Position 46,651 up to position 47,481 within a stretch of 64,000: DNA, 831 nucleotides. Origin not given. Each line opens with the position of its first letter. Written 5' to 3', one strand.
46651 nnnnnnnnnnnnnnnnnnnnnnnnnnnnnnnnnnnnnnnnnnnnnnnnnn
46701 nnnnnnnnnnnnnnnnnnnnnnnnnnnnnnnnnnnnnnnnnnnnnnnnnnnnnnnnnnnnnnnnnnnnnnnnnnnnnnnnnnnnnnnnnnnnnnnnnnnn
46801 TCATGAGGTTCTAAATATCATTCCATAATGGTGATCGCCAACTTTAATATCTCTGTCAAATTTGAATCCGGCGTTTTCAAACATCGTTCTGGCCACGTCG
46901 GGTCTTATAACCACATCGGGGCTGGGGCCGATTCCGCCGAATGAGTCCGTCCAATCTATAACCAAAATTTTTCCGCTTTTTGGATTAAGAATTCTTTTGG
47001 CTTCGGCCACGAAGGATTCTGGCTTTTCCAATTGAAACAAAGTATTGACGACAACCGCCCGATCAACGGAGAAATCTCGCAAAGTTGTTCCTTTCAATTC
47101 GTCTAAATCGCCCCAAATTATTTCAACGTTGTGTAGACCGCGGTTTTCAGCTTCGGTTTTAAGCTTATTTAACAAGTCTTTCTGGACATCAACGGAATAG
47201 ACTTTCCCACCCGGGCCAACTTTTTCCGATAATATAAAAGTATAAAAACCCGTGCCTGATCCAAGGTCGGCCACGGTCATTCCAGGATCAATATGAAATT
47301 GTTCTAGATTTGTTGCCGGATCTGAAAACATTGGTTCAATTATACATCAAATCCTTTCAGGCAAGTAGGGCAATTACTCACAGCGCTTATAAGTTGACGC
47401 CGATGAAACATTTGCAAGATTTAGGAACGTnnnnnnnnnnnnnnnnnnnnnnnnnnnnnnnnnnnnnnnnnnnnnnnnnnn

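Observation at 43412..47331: Eight-gene minus-strand operon: SAM methyltransferase, membrane-anchored SBP-fold protein and six tandem, diverged VirB2/TrbC-like pilin paralogs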

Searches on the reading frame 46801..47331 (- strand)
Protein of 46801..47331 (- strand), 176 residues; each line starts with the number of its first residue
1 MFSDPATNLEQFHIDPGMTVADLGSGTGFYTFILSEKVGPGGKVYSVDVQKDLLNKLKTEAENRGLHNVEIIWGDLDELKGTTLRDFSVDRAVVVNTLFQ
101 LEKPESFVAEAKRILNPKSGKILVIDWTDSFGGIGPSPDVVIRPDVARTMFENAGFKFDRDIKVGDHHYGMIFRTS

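Call 4: search_protein_families(library=pfam, proteins=[window:46801-47331:-], max_evalue=1)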
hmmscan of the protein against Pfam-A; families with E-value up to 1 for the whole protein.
window:46801-47331:- (176 aa): 20 families
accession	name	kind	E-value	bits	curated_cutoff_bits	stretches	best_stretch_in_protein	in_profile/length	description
PF13847.12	Methyltransf_31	-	1.4e-17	64.1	27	1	14-120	1-106/145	Methyltransferase domain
PF08241.18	Methyltransf_11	-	1.1e-12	48.9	21.2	1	22-118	2-90/95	Methyltransferase domain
PF13649.12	Methyltransf_25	-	1.2e-12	48.8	27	1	20-117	1-95/97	Methyltransferase domain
PF01135.25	PCMT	-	1.4e-10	41.8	20.3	1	6-75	63-132/210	Protein-L-isoaspartate(D-aspartate) O-methyltransferase (PCMT)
PF01209.24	Ubie_methyltran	-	8.9e-09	35.5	20.1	1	16-126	47-153/233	ubiE/COQ5 methyltransferase family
PF01728.25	FtsJ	-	2.2e-08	34.7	24.1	1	9-71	13-69/181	FtsJ-like methyltransferase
PF08242.18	Methyltransf_12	-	4.8e-08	34.1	30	1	22-117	2-94/98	Methyltransferase domain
PF05175.20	MTS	-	1.1e-05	25.6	23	1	10-125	25-139/170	Methyltransferase small domain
PF13679.12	Methyltransf_32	-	3.2e-05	24.4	27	1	17-71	26-84/143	Methyltransferase domain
PF01269.23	Fibrillarin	-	0.0004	20.1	27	1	7-69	62-122/227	Fibrillarin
PF13489.12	Methyltransf_23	-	0.00078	19.7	27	1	10-155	14-133/164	Methyltransferase domain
PF00398.26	RrnaAD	-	0.0021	17.6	24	1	9-75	23-84/263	Ribosomal RNA adenine dimethylase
PF08704.16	GCD14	-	0.0038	17.4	26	1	9-120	33-140/247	tRNA methyltransferase complex GCD14 subunit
PF02390.23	Methyltransf_4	-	0.0068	16.3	24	1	19-79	4-64/173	Putative methyltransferase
PF02353.26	CMAS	-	0.013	15.3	27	1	8-117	54-158/273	Mycolic acid cyclopropane synthetase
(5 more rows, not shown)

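Call 5: search_protein_families(library=ncbifam, proteins=[window:46801-47331:-], max_evalue=1)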
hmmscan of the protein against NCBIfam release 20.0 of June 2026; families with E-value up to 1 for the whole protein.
window:46801-47331:- (176 aa): 58 families (the best 25 are shown)
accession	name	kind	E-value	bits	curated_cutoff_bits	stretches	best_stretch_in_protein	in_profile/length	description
NF008823.0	PRK11873.1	subfamily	1.9e-18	66.9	263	1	13-126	74-183/272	arsenite methyltransferase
TIGR04364.1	methyltran_FxLD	equivalog_domain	1.5e-13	50.6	320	1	6-78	72-143/394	methyltransferase, FxLD system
NF047649.1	MTase_UXPK_star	exception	5.2e-13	48.6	460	1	13-126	74-183/283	methyltransferase/UXPK-star double selenoprotein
NF041537.1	ArsM_AhpD_UU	exception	1.2e-11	44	510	1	13-126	73-182/345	arsenite methyltransferase/AhpD domain selenoprotein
NF041536.1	ArsM_DUF2284_UU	exception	4.7e-11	41.7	575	1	13-126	73-182/459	arsenite methyltransferase/DUF2284 domain selenoprotein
TIGR02469.1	CbiT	equivalog_domain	2.2e-09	37.6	78.3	1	7-94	10-94/124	precorrin-6Y C5,15-methyltransferase (decarboxylating) subunit CbiT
NF001240.0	PRK00216.1-1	equivalog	2.8e-09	36.4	378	1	9-128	56-172/251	bifunctional demethylmenaquinone methyltransferase/2-methoxy-6-polyprenyl-1,4-benzoquinol methylase UbiE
NF001243.0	PRK00216.1-4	equivalog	5.4e-09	35.7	235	1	9-125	40-152/237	demethylmenaquinone methyltransferase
NF010549.0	PRK13942.1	equivalog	8.6e-09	35.2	282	1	10-75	71-136/215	protein-L-isoaspartate O-methyltransferase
TIGR00080.1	pimt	equivalog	2.1e-08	34.2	159.05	1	7-75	68-136/216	protein-L-isoaspartate O-methyltransferase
NF001453.0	PRK00312.1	equivalog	2.1e-08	34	188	1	9-75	73-136/217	protein-L-isoaspartate(D-aspartate) O-methyltransferase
NF010550.0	PRK13943.1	equivalog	3.5e-08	33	359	1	8-95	72-155/322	protein-L-isoaspartate O-methyltransferase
TIGR02752.1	MenG_heptapren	equivalog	6.1e-08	32.5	419.85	1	9-125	38-150/231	demethylmenaquinone methyltransferase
NF053511.1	tRNA_U34_MnmM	equivalog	7.5e-08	32.1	135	1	11-73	12-75/183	tRNA 5-(aminomethyl)-2-thiouridylate-methyltransferase MnmM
NF052510.1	methyltran_MpqE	exception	1.2e-07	31.4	335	1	10-127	40-154/234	methyl-plastoquinone biosynthesis methyltransferase MpqE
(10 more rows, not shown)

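Call 91: search_solved_structures(query=window:46801-47331:-, max_evalue=0.00001)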
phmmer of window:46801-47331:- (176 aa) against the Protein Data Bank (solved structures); distinct sequences matched with E-value up to 0.00001: 4.
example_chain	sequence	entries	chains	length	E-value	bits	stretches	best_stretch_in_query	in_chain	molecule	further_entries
3dh0_A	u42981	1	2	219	6.4e-25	91.1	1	4-171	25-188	SAM dependent methyltransferase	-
3mgg_A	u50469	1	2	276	1.7e-08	37.6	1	15-126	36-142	Methyltransferase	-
3i9f_A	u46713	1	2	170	2e-08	37.4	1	19-174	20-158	Putative type 11 methyltransferase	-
1dl5_A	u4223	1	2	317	3.8e-06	29.9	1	9-75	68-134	PROTEIN-L-ISOASPARTATE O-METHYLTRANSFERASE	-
